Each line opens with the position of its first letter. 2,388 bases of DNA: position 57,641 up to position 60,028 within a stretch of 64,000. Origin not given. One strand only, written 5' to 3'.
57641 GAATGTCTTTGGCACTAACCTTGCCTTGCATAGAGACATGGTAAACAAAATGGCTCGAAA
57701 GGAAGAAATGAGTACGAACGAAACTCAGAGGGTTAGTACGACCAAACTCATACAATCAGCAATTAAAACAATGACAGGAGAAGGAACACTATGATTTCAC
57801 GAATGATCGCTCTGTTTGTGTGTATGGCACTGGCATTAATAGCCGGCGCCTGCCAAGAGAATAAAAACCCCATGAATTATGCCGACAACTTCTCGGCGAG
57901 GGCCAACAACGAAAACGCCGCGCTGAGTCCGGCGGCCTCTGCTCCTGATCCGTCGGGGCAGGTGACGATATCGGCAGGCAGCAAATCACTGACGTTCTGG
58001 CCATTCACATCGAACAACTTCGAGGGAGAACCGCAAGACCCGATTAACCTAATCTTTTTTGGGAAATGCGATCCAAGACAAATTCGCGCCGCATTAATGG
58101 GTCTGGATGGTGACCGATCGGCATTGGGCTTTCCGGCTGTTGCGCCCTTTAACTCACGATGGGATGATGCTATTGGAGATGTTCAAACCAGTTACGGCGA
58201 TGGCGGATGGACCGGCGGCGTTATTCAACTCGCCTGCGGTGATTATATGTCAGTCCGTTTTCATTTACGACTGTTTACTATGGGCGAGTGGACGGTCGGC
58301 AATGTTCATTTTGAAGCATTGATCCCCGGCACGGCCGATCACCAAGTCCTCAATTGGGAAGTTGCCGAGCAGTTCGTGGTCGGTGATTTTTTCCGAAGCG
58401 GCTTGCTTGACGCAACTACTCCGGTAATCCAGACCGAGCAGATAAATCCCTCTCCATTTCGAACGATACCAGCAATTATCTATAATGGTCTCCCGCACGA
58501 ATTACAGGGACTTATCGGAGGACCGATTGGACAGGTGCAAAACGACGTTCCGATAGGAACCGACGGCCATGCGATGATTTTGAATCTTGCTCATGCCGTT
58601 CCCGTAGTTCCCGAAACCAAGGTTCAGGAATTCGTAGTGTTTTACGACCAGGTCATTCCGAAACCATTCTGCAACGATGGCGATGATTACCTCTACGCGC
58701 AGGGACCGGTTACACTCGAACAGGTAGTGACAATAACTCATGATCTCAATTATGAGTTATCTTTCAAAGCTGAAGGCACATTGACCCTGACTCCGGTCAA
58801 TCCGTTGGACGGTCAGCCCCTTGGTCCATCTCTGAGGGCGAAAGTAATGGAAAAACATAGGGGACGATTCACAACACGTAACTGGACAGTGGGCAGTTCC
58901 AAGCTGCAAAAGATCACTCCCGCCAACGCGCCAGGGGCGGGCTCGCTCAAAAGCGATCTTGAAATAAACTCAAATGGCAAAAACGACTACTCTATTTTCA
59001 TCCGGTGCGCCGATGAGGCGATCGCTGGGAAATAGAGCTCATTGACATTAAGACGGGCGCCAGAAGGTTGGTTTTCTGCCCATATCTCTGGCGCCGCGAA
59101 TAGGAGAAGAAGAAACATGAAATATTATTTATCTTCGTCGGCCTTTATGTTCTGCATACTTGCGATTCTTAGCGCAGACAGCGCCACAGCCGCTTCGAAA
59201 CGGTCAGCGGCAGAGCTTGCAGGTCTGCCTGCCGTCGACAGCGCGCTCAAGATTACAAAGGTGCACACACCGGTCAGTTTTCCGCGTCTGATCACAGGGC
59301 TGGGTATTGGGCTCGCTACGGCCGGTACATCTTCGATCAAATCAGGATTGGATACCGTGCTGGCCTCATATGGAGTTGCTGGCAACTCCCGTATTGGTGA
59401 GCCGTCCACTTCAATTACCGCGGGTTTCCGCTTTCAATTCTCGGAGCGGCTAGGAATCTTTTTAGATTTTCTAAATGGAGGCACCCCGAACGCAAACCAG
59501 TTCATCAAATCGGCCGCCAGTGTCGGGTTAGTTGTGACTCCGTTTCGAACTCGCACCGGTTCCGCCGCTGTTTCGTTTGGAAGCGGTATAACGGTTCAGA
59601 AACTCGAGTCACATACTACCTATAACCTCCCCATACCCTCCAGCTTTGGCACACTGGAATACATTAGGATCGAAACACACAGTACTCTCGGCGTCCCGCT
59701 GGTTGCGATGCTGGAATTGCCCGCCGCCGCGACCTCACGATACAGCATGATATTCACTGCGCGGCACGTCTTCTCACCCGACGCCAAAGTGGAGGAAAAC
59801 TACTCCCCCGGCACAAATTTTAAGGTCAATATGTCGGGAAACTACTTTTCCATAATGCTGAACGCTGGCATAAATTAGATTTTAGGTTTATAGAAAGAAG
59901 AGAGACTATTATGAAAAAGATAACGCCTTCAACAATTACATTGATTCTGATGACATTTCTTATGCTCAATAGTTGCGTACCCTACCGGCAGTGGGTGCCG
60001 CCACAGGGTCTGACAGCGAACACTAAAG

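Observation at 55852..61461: GAF-type sigma-54 activator divergently paired with a three-gene operon of uncharacterised envelope proteins (candidate undescribed system)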

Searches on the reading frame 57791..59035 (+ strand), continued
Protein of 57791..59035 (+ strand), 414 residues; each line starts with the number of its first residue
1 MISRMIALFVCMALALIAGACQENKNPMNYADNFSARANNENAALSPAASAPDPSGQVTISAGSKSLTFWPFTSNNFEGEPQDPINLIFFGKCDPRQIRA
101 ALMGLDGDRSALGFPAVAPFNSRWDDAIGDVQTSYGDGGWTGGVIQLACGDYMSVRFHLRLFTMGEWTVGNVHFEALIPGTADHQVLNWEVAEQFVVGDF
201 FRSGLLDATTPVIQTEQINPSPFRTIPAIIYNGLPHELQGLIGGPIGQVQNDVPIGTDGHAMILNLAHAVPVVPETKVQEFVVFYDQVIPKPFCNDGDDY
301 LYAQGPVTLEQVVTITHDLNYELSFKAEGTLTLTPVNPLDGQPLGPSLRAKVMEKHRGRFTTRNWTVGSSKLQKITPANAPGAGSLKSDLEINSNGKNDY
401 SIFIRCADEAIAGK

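Call 79: search_protein_families(library=pfam, proteins=[L073:1402-2748:-, L073:2759-4867:-, L060:9161-10525:-, L060:10522-12984:-, L052:1629-4616:-], max_evalue=0.0001)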
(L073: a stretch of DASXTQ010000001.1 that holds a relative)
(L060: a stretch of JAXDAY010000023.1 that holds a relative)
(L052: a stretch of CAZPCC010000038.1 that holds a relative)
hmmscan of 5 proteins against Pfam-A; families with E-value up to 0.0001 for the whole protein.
L073:1402-2748:- (448 aa): 9 families
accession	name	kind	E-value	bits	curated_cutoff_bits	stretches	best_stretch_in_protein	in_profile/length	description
PF00158.32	Sigma54_activat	-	1.7e-65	220.2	20.2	1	142-307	2-167/168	Sigma-54 interaction domain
PF00072.30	Response_reg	-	9.6e-27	93.8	30.2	1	5-114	1-110/111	Response regulator receiver domain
PF25601.1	AAA_lid_14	-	2.1e-25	88.8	27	1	313-396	1-84/87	AAA+ ATPase lid domain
PF14532.12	Sigma54_activ_2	-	5.2e-19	69.3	25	1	142-312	1-138/138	Sigma-54 interaction domain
PF07728.20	AAA_5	-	1e-09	39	22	1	165-285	2-125/139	AAA domain (dynein-related subfamily)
PF02954.25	HTH_8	-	1.5e-06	28.2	22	1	411-446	7-42/42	Bacterial regulatory protein, Fis family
PF01078.27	Mg_chelatase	-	3.9e-06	26.9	20.3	0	158-184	18-44/207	Magnesium chelatase, subunit ChlI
PF13191.12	AAA_16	-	9e-06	26.7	32.6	1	149-257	10-124/167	AAA ATPase domain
PF07724.20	AAA_2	-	3.5e-05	24.3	27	0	163-290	4-132/166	AAA domain (Cdc48 subfamily)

L073:2759-4867:- (702 aa): 3 families
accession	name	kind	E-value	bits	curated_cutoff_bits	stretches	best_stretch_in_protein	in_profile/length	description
PF02518.31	HATPase_c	-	1.7e-23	83.6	26.4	1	588-698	1-109/111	Histidine kinase-, DNA gyrase B-, and HSP90-like ATPase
PF00512.31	HisKA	-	3.6e-16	59.4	26.9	1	474-541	1-65/66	His Kinase A (phospho-acceptor) domain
PF13492.12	GAF_3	-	2e-06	28.7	27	1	314-451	1-129/129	GAF domain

L060:9161-10525:- (454 aa): 7 families
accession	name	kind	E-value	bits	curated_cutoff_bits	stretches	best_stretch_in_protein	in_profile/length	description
PF00158.32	Sigma54_activat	-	2.4e-66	223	20.2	1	143-307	3-167/168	Sigma-54 interaction domain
PF00072.30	Response_reg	-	1.1e-26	93.6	30.2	1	5-114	1-110/111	Response regulator receiver domain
PF25601.1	AAA_lid_14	-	1.1e-21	76.8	27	1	313-392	1-80/87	AAA+ ATPase lid domain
PF14532.12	Sigma54_activ_2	-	7e-18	65.6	25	1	143-312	2-138/138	Sigma-54 interaction domain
PF07728.20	AAA_5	-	3.3e-09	37.3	22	1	165-284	2-124/139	AAA domain (dynein-related subfamily)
PF02954.25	HTH_8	-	2.5e-07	30.7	22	1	411-444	7-40/42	Bacterial regulatory protein, Fis family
PF13191.12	AAA_16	-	4.8e-06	27.6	32.6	1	151-256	12-104/167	AAA ATPase domain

L060:10522-12984:- (820 aa): 2 families
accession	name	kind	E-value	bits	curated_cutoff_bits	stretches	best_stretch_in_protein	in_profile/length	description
PF02518.31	HATPase_c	-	2.9e-19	70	26.4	1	698-805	2-106/111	Histidine kinase-, DNA gyrase B-, and HSP90-like ATPase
PF00512.31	HisKA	-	1.2e-14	54.6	26.9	1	584-651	2-66/66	His Kinase A (phospho-acceptor) domain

L052:1629-4616:- (995 aa): 6 families
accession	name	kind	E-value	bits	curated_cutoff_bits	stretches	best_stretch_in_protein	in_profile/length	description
PF13191.12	AAA_16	-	1e-24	88.3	32.6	1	9-183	1-166/167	AAA ATPase domain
PF00196.25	GerE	-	1.8e-14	53.6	23.5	1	934-989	2-57/57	Bacterial regulatory proteins, luxR family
PF07719.23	TPR_2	-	3.9e-09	36.4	27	0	504-533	1-30/34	Tetratricopeptide repeat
PF13401.12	AAA_22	-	8.8e-09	36.2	27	1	32-187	4-124/130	AAA domain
PF13424.12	TPR_12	-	8.3e-07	29.6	30.1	0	469-533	7-74/77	Tetratricopeptide repeat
PF13545.12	HTH_Crp_2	-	1.9e-05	24.9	27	0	316-350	19-53/70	Crp-like helix-turn-helix domain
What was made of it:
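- In Eisenbacteria it is a histidine kinase plus a receiver-type bEBP (call 79). In two Gemmatimonadaceae loci it is an AAA_16-TPR-LuxR regulator (call 79). In Eisenbacteria and some Gemmatimonadaceae, gene 1 sits beside regulators without this kinase (call 79).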

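Call 84: find_encoding_contigs(protein=P0010, flank=6000, max_places=3)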
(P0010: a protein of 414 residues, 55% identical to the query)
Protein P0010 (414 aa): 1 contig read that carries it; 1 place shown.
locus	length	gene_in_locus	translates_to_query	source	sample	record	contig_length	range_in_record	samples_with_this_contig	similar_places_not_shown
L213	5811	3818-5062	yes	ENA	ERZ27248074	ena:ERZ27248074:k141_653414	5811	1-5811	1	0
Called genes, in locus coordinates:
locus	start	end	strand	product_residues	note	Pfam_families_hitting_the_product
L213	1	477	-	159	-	?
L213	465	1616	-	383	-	PF01073:3Beta_HSD (weak), PF01370:Epimerase, PF04321:RmlD_sub_bind (weak), PF07993:NAD_binding_4, PF16363:GDP_Man_Dehyd (weak)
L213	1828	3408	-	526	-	PF01590:GAF, PF13185:GAF_2, PF13492:GAF_3, PF00158:Sigma54_activat, PF14532:Sigma54_activ_2, PF07728:AAA_5 (faint), PF25601:AAA_lid_14, PF02954:HTH_8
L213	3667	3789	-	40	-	-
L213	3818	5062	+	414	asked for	-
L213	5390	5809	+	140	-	?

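Call 85: find_encoding_contigs(protein=P0008, flank=6000, max_places=3)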
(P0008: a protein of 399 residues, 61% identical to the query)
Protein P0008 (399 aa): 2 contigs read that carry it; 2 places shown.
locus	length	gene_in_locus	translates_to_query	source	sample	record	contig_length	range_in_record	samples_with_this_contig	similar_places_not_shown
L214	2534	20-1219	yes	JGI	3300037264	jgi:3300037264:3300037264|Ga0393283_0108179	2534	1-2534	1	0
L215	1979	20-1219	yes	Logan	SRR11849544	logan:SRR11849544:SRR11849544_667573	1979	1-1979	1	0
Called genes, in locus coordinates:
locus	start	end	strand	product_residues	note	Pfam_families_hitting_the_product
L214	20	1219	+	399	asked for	-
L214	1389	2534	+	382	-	?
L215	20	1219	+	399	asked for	-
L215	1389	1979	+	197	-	?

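Call 96: fold_search(model_id=the predicted structure, library=viral)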
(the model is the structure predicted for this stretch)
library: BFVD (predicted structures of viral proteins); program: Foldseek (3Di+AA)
matches with E <= 10: 358; with E <= 0.001: 0
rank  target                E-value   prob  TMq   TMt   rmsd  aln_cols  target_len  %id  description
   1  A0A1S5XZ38            2.3e-02  0.93  0.17  0.41   8.8       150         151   15  (no name in the UniProt tables at hand)
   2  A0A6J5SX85            5.5e-02  0.15  0.14  0.19  21.8       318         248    6  DUF481 domain-containing protein [uncultured Caudovirales phage]
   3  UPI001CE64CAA         6.4e-02  0.12  0.15  0.09  23.5       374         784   12  (no name look-up for this kind of identifier)
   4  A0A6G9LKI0            6.4e-02  0.08  0.12  0.07  23.6       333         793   10  (no name in the UniProt tables at hand)
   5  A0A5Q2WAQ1            9.7e-02  0.06  0.10  0.08  28.6       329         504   13  (no name in the UniProt tables at hand)
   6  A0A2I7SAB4            1.3e-01  0.06  0.12  0.14  22.8       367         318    9  (no name in the UniProt tables at hand)
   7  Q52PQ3                1.4e-01  0.14  0.17  0.06  26.5       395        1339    8  Possible phage tail protein [Xanthomonas phage Xp15]
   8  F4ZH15                1.7e-01  0.84  0.17  0.18  10.3       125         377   11  (no name in the UniProt tables at hand)
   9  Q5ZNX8                2.0e-01  0.41  0.15  0.12  13.0       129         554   16  Uncharacterized protein [Bracoviriform congregatae]
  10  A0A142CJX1            2.1e-01  0.54  0.17  0.32   8.6       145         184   12  (no name in the UniProt tables at hand)
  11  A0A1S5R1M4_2          2.2e-01  0.04  0.13  0.06  35.3       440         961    9  Putative tail fiber protein [Pseudomonas phage phiPMW]
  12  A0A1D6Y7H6            2.4e-01  0.41  0.16  0.31   9.8       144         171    6  (no name in the UniProt tables at hand)
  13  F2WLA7                2.4e-01  0.35  0.13  0.33  14.4       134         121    9  Uncharacterized protein [Lausannevirus]
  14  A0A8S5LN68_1          2.4e-01  0.04  0.08  0.04  37.0       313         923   12  Tail protein [Siphoviridae sp. ctsf32]
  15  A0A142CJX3            2.5e-01  0.38  0.15  0.32   9.4       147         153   11  (no name in the UniProt tables at hand)
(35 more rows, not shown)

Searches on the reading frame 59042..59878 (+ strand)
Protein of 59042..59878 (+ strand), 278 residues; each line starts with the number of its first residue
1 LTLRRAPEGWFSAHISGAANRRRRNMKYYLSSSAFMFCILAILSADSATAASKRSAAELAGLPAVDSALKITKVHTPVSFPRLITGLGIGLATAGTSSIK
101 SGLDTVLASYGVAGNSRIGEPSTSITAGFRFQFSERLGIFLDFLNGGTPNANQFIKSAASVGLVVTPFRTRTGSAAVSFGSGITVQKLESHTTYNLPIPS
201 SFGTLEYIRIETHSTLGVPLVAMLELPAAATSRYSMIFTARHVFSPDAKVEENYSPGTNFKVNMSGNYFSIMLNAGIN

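Call 3: search_protein_families(library=pfam, proteins=[window:59042-59878:+], max_evalue=1)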
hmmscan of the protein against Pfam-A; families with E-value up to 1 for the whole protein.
window:59042-59878:+ (278 aa): 0 families

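Call 4: search_protein_families(library=ncbifam, proteins=[window:59042-59878:+], max_evalue=1)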
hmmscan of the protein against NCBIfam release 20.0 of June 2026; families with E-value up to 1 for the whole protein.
window:59042-59878:+ (278 aa): 0 families

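Call 7: search_protein_families(library=padloc, proteins=[window:59042-59878:+], max_evalue=1)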
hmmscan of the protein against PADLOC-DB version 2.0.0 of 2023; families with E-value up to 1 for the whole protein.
window:59042-59878:+ (278 aa): 0 families

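Call 44: find_homologous_proteins(query=window:59117-59878:+)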
Query window:59117-59878:+ (253 aa): 4 proteins with E <= 0.001 among 6046 candidates.
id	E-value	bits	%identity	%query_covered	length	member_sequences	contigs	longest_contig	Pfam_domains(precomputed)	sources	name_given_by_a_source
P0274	1.9e-149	513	100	96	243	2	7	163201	-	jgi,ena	-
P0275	2.0e-48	183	44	91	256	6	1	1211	-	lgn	-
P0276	9.1e-47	177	42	93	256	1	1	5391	-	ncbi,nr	ncbi:MAG: hypothetical protein NDJ18_08715 [candidate division Zixibacteria bacterium]|nr:hypothetic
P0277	2.7e-46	176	43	93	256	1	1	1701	-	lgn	-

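Call 65: search_protein_families(library=pfam, proteins=[window:59117-59878:+], max_evalue=1)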
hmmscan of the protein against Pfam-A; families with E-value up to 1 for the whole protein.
window:59117-59878:+ (253 aa): 0 families
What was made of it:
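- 59117..59878 (+): Gene 2 (G2): 253-aa secreted, beta-rich protein, the upstream partner of gene 3. No family hit (calls 3, 4, 65).
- On Outer-membrane beta-barrel proteins, considered for gene 2: No Pfam hit (calls 3, 65).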
